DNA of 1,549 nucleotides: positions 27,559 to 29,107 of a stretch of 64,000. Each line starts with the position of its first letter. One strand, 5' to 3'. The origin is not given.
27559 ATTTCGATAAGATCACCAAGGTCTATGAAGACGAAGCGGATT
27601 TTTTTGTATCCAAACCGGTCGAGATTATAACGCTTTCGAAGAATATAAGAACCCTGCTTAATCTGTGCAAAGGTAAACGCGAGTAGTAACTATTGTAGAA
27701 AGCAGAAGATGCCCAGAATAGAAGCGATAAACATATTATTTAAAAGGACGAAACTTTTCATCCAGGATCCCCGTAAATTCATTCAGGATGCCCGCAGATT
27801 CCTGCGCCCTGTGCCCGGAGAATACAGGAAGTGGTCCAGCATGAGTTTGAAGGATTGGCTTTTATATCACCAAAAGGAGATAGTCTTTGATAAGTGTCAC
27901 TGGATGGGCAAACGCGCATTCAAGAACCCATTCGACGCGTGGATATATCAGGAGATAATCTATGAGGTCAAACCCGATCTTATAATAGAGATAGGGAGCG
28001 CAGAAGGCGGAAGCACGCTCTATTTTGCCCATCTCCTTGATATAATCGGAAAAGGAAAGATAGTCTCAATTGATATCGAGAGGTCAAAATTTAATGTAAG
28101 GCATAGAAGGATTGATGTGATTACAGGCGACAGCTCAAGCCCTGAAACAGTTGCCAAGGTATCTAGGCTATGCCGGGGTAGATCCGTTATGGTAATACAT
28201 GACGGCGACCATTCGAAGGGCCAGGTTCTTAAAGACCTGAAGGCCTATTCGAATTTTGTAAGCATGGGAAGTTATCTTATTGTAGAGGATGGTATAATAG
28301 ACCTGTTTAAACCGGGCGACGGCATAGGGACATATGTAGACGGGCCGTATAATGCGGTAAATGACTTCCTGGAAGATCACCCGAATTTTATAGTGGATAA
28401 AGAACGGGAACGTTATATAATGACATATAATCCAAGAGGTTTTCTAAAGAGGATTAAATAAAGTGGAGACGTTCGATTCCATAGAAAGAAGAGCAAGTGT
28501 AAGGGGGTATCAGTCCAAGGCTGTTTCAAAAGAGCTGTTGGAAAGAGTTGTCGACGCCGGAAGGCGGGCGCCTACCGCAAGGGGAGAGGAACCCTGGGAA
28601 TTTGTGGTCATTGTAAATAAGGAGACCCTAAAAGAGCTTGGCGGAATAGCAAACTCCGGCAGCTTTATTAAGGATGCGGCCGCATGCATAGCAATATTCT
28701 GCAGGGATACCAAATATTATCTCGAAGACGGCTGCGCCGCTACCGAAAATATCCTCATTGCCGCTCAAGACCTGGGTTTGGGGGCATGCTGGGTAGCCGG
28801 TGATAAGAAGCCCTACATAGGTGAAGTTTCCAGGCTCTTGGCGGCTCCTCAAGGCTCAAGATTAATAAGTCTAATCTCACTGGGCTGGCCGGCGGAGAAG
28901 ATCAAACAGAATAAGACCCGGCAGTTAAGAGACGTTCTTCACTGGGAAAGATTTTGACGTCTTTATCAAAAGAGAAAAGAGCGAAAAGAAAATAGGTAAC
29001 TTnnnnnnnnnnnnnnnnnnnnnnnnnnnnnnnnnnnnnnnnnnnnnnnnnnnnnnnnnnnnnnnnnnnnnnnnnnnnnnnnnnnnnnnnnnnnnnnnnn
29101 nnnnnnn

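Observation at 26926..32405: Signalling locus with four orphan receivers and two soluble kinases, one fused to a degenerate GGDEF and a PilZ domain, directly upstream of the pilus genes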

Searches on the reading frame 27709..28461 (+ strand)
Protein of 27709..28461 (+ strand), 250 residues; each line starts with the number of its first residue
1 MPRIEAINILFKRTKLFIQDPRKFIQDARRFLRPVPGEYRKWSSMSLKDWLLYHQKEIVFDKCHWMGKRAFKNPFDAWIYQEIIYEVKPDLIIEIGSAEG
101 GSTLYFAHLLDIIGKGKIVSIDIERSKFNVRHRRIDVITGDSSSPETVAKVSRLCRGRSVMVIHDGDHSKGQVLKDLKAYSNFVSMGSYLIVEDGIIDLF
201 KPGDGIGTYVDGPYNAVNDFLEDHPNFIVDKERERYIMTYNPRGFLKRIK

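Call 3: search_protein_families(library=pfam, proteins=[window:27709-28461:+], max_evalue=0.1)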
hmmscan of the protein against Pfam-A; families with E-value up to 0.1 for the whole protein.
window:27709-28461:+ (250 aa): 4 families
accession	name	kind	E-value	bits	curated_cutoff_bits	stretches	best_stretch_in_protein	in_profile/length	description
PF04989.18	RMNT_CmcI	-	7.6e-49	166.7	23.2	1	60-249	4-206/206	Rhamnosyl O-methyltransferase/CmcI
PF13578.12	Methyltransf_24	-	2.5e-10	41.6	26.3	1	93-194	1-104/105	Methyltransferase domain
PF01728.25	FtsJ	-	4.5e-05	23.9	24.1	1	90-172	23-106/181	FtsJ-like methyltransferase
PF24466.1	DUF7578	-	0.094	12.8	27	0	16-29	31-44/65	Domain of unknown function (DUF7578)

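Call 4: search_protein_families(library=ncbifam, proteins=[window:27709-28461:+], max_evalue=0.1)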
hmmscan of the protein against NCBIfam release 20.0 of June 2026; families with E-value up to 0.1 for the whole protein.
window:27709-28461:+ (250 aa): 4 families
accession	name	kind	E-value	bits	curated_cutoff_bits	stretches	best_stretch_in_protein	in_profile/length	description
NF045824.1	RhmsylMtase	equivalog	3.6e-37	128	400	1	50-248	22-225/226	rhamnosyl O-methyltransferase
TIGR00438.1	rrmJ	equivalog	0.0002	20.9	300.15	1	90-165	34-105/188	23S rRNA (uridine(2552)-2'-O)-methyltransferase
NF009924.0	PRK13385.1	subfamily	0.013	15.1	342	1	126-166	66-106/230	2-C-methyl-D-erythritol 4-phosphate cytidylyltransferase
NF011494.0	PRK14902.1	equivalog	0.05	12.4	319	0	88-130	250-290/444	16S rRNA (cytosine(967)-C(5))-methyltransferase RsmB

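Call 88: find_homologous_proteins(query=window:27709-28461:+, max_evalue=1e-20)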
Query window:27709-28461:+ (250 aa): 885 proteins with E <= 1e-20 among 1077 candidates; the best 120 are listed.
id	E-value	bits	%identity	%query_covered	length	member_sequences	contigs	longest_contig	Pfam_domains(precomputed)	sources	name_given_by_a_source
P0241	1.5e-167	573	100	100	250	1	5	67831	PF04989.19,PF13578.13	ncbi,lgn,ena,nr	ncbi:MAG: class I SAM-dependent methyltransferase [Candidatus Omnitrophica bacterium]|nr:class I SAM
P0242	1.8e-125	435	71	100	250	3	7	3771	PF04989.19,PF13578.13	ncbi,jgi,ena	-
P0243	9.7e-107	374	65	96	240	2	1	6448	PF04989.19,PF13578.13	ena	-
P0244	2.9e-106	372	64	98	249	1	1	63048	PF04989.19,PF13578.13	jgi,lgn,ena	-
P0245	6.1e-106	371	67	92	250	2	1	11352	PF04989.19,PF01728.26,PF13578.13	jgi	jgi:cephalosporin hydroxylase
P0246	2.0e-105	370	64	98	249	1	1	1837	PF04989.19,PF01728.26,PF13578.13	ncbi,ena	-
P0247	2.6e-104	366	63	98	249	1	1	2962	PF04989.19,PF01728.26,PF13578.13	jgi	-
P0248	2.8e-104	366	63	98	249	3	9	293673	PF04989.19,PF13578.13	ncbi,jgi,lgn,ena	ncbi:MAG: CmcI family methyltransferase [Sedimentisphaerales bacterium]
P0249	8.9e-104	364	61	98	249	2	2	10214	PF04989.19,PF13578.13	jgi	jgi:cephalosporin hydroxylase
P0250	3.5e-103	362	61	98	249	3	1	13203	PF04989.19,PF01728.26,PF13578.13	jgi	-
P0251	9.8e-103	361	63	97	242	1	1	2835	PF04989.19,PF13578.13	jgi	-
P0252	1.1e-102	361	64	99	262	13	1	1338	PF04989.19,PF01728.26,PF13578.13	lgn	-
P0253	3.1e-102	359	65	94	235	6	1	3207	PF04989.19,PF13578.13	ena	-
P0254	7.0e-102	358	66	94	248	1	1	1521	PF04989.19,PF13578.13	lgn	-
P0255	1.4e-101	357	63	96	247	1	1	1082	PF04989.19,PF13578.13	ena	-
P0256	1.6e-100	354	63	94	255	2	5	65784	PF04989.19,PF13578.13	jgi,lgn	jgi:cephalosporin hydroxylase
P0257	2.0e-100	353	61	97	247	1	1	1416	PF04989.19,PF01728.26,PF13578.13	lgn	-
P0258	3.1e-100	353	61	98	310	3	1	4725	PF04989.19,PF13578.13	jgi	-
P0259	5.7e-100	352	62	99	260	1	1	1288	PF04989.19,PF13578.13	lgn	-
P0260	5.7e-100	352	63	98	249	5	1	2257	PF04989.19,PF13578.13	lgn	-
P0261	6.2e-100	352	69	85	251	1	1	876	PF04989.19,PF13578.13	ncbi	-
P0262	6.8e-100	352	58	98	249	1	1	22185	PF04989.19,PF13578.13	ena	-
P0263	1.5e-99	351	61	96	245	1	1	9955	PF04989.19,PF13578.13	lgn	-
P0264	2.0e-99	350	61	96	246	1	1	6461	PF04989.19,PF13578.13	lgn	-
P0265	2.9e-99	350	61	96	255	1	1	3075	PF04989.19,PF13578.13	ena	-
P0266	3.0e-99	350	63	96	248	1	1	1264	PF04989.19,PF13578.13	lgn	-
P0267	3.5e-99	349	64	96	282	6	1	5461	PF04989.19,PF13578.13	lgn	-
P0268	8.6e-99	348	61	96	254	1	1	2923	PF04989.19,PF13578.13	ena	-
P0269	1.0e-98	348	63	97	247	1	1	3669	PF04989.19,PF13578.13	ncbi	-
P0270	1.1e-98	348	60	96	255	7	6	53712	PF04989.19,PF13578.13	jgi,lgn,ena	-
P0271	1.2e-98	348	65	92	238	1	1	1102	PF04989.19,PF01728.26,PF13578.13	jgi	jgi:cephalosporin hydroxylase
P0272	3.9e-98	346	60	97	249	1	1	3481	PF04989.19,PF13578.13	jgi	jgi:cephalosporin hydroxylase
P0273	7.4e-98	345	65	90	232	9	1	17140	PF04989.19,PF13578.13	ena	-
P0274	3.2e-97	343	62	91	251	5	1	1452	PF04989.19,PF01728.26,PF13578.13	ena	-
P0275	3.4e-97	343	64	92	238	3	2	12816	PF04989.19,PF13578.13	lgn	-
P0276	4.3e-97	342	60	96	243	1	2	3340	PF04989.19,PF01728.26,PF13578.13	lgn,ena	-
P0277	4.8e-97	342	65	88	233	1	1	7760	PF04989.19,PF13578.13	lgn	-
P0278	4.9e-97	342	65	88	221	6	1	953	PF04989.19,PF13578.13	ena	-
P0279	5.2e-97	342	67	85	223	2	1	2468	PF04989.19,PF01728.26,PF13578.13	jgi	-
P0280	5.5e-97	342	63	94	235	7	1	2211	PF04989.19,PF01728.26,PF13578.13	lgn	-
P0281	8.2e-97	342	63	95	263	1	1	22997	PF04989.19,PF13578.13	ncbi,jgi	-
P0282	1.0e-96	341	69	85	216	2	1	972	PF04989.19,PF13578.13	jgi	-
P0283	1.6e-96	341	65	83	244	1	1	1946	PF04989.19,PF13578.13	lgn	-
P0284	1.8e-96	340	59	96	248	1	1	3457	PF04989.19,PF13578.13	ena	-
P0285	2.0e-96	340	60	96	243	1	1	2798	PF04989.19,PF01728.26,PF13578.13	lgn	-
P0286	2.0e-96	340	60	99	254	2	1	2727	PF04989.19,PF13578.13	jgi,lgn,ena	-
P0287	2.3e-96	340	59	98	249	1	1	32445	PF04989.19,PF13578.13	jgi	jgi:cephalosporin hydroxylase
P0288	2.5e-96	340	70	82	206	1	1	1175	PF04989.19,PF13578.13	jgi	jgi:cephalosporin hydroxylase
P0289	2.6e-96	340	61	94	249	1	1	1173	PF04989.19,PF13578.13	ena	-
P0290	2.7e-96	340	71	82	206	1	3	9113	PF04989.19,PF01728.26,PF13578.13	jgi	jgi:cephalosporin hydroxylase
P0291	3.1e-96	340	63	84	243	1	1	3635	PF04989.19,PF13578.13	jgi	-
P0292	3.3e-96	340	67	85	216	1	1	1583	PF04989.19,PF13578.13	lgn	-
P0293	3.5e-96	339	62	96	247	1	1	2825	PF04989.19,PF13578.13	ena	-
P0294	3.7e-96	339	65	92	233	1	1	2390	PF04989.19,PF01728.26,PF13578.13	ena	-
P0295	3.8e-96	339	64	91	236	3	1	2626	PF04989.19,PF01728.26,PF13578.13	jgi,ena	jgi:cephalosporin hydroxylase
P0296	4.0e-96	339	57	99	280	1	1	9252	PF04989.19,PF01728.26,PF13578.13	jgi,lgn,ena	-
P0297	4.8e-96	339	65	88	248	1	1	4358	PF04989.19,PF13578.13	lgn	-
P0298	6.0e-96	339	66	85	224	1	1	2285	PF04989.19,PF01728.26,PF13578.13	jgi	-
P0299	7.3e-96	338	59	96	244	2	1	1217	PF04989.19,PF13578.13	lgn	-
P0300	7.8e-96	338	58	97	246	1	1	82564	PF04989.19,PF13578.13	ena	-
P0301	1.1e-95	338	68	85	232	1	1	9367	PF04989.19,PF13578.13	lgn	-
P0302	2.4e-95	337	61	92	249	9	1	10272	PF04989.19,PF13578.13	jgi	jgi:cephalosporin hydroxylase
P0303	2.9e-95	336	67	85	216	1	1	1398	PF04989.19,PF13578.13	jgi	jgi:cephalosporin hydroxylase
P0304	4.2e-95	336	59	99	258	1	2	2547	PF04989.19,PF13578.13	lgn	-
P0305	5.3e-95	336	58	99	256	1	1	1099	PF04989.19,PF13578.13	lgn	-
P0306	7.3e-95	335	61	96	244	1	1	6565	PF04989.19,PF13578.13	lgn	-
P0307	7.3e-95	335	58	96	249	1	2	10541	PF04989.19,PF13578.13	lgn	-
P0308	1.5e-94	334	63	88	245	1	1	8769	PF04989.19,PF01728.26,PF13578.13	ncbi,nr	ncbi:MAG: class I SAM-dependent methyltransferase [Acidobacteria bacterium]|nr:class I SAM-dependent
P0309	1.8e-94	334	60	92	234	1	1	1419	PF04989.19,PF13578.13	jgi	-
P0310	1.9e-94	334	57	99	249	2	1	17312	PF04989.19,PF13578.13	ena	-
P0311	2.3e-94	333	59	97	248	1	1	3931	PF04989.19,PF13578.13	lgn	-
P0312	2.5e-94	333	59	96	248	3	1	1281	PF04989.19,PF13578.13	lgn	-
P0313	2.5e-94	333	62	92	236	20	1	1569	PF04989.19,PF13578.13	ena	-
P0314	3.1e-94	333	63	85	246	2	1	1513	PF04989.19,PF13578.13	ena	-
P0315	7.7e-94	332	62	90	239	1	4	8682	PF04989.19,PF13578.13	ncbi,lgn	-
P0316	1.1e-93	331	59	94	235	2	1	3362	PF04989.19,PF13578.13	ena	-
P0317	1.1e-93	331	57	95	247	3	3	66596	PF04989.19,PF13578.13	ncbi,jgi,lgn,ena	-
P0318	1.4e-93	331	60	94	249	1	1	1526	PF04989.19,PF13578.13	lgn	-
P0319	1.5e-93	331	59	96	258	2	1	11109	PF04989.19,PF13578.13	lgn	-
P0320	1.8e-93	331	57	97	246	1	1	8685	PF04989.19,PF13578.13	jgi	jgi:cephalosporin hydroxylase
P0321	1.8e-93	331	60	97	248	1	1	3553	PF04989.19,PF13578.13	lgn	-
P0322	1.8e-93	331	58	94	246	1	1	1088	PF04989.19,PF13578.13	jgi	jgi:cephalosporin hydroxylase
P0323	2.1e-93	330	64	86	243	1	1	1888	PF04989.19,PF13578.13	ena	-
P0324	2.2e-93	330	61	96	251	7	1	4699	PF04989.19,PF13578.13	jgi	jgi:cephalosporin hydroxylase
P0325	2.2e-93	330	60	92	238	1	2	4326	PF04989.19,PF13578.13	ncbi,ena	-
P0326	2.4e-93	330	58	98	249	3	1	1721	PF04989.19,PF13578.13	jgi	jgi:cephalosporin hydroxylase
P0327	2.4e-93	330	64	92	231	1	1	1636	PF04989.19,PF13578.13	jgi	-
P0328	2.6e-93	330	58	97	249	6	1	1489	PF04989.19,PF13578.13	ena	-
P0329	3.4e-93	330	56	96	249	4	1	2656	PF04989.19,PF01728.26,PF13578.13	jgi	jgi:cephalosporin hydroxylase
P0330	4.3e-93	329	57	93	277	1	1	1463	PF04989.19,PF13578.13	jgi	jgi:cephalosporin hydroxylase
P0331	4.8e-93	329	57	98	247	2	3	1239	PF04989.19,PF13578.13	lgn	-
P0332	4.9e-93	329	57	98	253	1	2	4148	PF04989.19,PF13578.13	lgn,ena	-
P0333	5.4e-93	329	57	100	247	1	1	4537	PF04989.19,PF13578.13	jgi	jgi:cephalosporin hydroxylase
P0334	5.4e-93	329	58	97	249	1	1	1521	PF04989.19,PF13578.13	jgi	jgi:cephalosporin hydroxylase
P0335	7.1e-93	329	67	85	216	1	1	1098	PF04989.19,PF13578.13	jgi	jgi:cephalosporin hydroxylase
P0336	9.5e-93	328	59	96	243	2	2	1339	PF04989.19,PF01728.26,PF13578.13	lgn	-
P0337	1.0e-92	328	64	89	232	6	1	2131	PF04989.19,PF01728.26,PF13578.13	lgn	-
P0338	1.2e-92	328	58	97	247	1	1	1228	PF04989.19,PF13578.13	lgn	-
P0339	1.4e-92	328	56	97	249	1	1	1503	PF04989.19,PF13578.13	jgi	jgi:cephalosporin hydroxylase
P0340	2.1e-92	327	60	94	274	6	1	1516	PF04989.19,PF13578.13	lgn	-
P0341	2.2e-92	327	57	99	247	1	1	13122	PF04989.19,PF13578.13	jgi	jgi:cephalosporin hydroxylase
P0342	2.5e-92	327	67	85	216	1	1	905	PF04989.19,PF01728.26,PF13578.13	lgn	-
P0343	2.6e-92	327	68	85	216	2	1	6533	PF04989.19,PF13578.13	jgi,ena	-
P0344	3.6e-92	326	65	85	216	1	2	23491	PF04989.19,PF01728.26,PF13578.13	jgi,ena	-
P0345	4.3e-92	326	67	82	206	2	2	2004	PF04989.19,PF01728.26,PF13578.13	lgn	-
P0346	4.6e-92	326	68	85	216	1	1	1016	PF04989.19,PF13578.13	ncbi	-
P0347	4.7e-92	326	58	93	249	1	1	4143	PF04989.19,PF13578.13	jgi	jgi:cephalosporin hydroxylase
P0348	5.2e-92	326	63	95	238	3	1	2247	PF04989.19,PF01728.26,PF13578.13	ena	-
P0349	5.3e-92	326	69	82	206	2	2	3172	PF04989.19,PF13578.13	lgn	-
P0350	6.0e-92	326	55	99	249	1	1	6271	PF04989.19,PF13578.13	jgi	jgi:cephalosporin hydroxylase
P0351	7.0e-92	325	61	92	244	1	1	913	PF04989.19,PF13578.13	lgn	-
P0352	7.7e-92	325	59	96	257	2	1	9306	PF04989.19,PF13578.13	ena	-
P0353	8.2e-92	325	60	92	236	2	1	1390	PF04989.19,PF13578.13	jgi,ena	jgi:cephalosporin hydroxylase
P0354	8.3e-92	325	59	96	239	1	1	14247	PF04989.19,PF13578.13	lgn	-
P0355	1.4e-91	324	59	94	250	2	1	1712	PF04989.19,PF13578.13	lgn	-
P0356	1.7e-91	324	63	91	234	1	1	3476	PF04989.19,PF13578.13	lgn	-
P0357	1.9e-91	324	57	97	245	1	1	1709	PF04989.19,PF13578.13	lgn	-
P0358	2.2e-91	324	56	93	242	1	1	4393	PF04989.19,PF13578.13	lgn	-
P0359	3.9e-91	323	57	90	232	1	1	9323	PF04989.19,PF01728.26,PF13578.13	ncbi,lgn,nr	ncbi:MAG: class I SAM-dependent methyltransferase [Armatimonadetes bacterium]|nr:class I SAM-depende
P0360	6.1e-91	322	56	96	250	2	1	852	PF04989.19,PF01728.26,PF13578.13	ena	-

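Call 89: find_encoding_contigs(protein=P0244, flank=5000, max_places=1)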
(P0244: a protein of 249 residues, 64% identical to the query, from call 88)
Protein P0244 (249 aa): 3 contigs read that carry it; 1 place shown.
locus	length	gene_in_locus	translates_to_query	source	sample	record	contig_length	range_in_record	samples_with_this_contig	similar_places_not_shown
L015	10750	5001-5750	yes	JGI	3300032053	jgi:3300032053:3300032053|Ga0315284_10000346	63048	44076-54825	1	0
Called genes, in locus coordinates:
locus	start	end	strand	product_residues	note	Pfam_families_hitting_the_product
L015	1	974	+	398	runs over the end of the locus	PF02670:DXP_reductoisom, PF08436:DXP_redisom_C, PF13288:DXPR_C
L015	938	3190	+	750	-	PF02163:Peptidase_M50, PF13180:PDZ_2 (faint), PF00595:PDZ (faint), PF14685:PDZ_Tricorn (faint), PF17820:PDZ_6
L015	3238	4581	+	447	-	PF00464:SHMT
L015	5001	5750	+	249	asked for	PF04989:RMNT_CmcI, PF13578:Methyltransf_24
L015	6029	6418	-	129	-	PF07676:PD40 (faint)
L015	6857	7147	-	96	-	-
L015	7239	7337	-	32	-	-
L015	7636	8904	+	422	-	PF01943:Polysacc_synt, PF13440:Polysacc_synt_3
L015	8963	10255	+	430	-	PF13712:Glyco_tranf_2_5, PF08241:Methyltransf_11, PF13649:Methyltransf_25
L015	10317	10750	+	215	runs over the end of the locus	PF13489:Methyltransf_23, PF07021:MetW, PF13847:Methyltransf_31, PF13649:Methyltransf_25, PF08241:Methyltransf_11, PF08242:Methyltransf_12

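Call 90: find_encoding_contigs(protein=P0242, flank=5000, max_places=2)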
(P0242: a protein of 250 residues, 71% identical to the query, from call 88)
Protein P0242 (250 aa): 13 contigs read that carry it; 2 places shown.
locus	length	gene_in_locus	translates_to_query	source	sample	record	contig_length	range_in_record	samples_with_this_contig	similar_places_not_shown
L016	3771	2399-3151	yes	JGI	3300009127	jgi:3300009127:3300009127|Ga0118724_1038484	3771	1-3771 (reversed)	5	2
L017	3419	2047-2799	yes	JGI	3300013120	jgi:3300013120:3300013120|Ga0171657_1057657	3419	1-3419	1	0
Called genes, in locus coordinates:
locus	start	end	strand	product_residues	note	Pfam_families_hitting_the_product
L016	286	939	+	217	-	PF13384:HTH_23 (weak)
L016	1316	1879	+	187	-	PF13392:HNH_3 (weak)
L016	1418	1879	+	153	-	PF13392:HNH_3 (weak)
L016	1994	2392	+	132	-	PF00072:Response_reg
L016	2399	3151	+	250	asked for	PF04989:RMNT_CmcI, PF13578:Methyltransf_24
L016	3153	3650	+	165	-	PF14512:TM1586_NiRdase, PF00881:Nitroreductase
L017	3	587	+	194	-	?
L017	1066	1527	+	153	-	PF13392:HNH_3 (weak)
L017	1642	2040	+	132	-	PF00072:Response_reg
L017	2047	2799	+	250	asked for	PF04989:RMNT_CmcI, PF13578:Methyltransf_24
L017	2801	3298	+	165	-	PF14512:TM1586_NiRdase, PF00881:Nitroreductase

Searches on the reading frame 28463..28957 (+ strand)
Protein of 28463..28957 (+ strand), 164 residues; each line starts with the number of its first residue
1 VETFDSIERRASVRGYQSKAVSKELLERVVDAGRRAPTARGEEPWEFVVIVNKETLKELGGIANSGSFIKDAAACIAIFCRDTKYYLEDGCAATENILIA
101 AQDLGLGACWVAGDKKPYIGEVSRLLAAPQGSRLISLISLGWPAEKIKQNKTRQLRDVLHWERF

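Call 3: search_protein_families(library=pfam, proteins=[window:28463-28957:+], max_evalue=0.1)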
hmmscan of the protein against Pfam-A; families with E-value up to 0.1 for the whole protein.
window:28463-28957:+ (164 aa): 2 families
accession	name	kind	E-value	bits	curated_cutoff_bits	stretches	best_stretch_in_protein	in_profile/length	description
PF00881.29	Nitroreductase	-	9.3e-21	75.2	23.5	2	7-72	1-66/167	Nitroreductase family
PF14512.11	TM1586_NiRdase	-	5.7e-15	55.9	27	1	3-160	2-150/215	Putative TM nitroreductase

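Call 4: search_protein_families(library=ncbifam, proteins=[window:28463-28957:+], max_evalue=0.1)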
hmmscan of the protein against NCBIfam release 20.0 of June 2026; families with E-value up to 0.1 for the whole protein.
window:28463-28957:+ (164 aa): 9 families
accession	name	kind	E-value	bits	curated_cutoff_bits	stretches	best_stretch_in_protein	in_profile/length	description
NF008033.1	PRK10765.1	equivalog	1.1e-12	47.9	223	2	92-161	110-177/240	oxygen-insensitive NADPH nitroreductase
TIGR02476.1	BluB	equivalog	7e-12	45.1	150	2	4-57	10-63/205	5,6-dimethylbenzimidazole synthase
NF009810.0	PRK13294.1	equivalog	1.3e-08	34.2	304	2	7-59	258-310/449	coenzyme F420-0:L-glutamate ligase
TIGR03553.1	F420_FbiB_CTERM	equivalog_domain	2.5e-08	33.9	249.55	2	7-59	3-55/194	F420 biosynthesis protein FbiB, C-terminal domain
NF003768.0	PRK05365.1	equivalog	9.9e-08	31.7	152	1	12-86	23-98/200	malonic semialdehyde reductase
NF008088.0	PRK10828.1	equivalog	3.9e-06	26.5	183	1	7-57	8-56/183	NAD(P)H nitroreductase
NF008275.0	PRK11053.1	equivalog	0.0061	16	227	1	1-61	1-62/217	oxygen-insensitive NAD(P)H nitroreductase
NF005901.0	PRK07877.1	equivalog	0.023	12.9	476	0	16-59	367-410/722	Rv1355c family protein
TIGR03605.1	antibiot_sagB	domain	0.061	12.8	78.4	0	86-125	119-158/173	SagB family peptide dehydrogenase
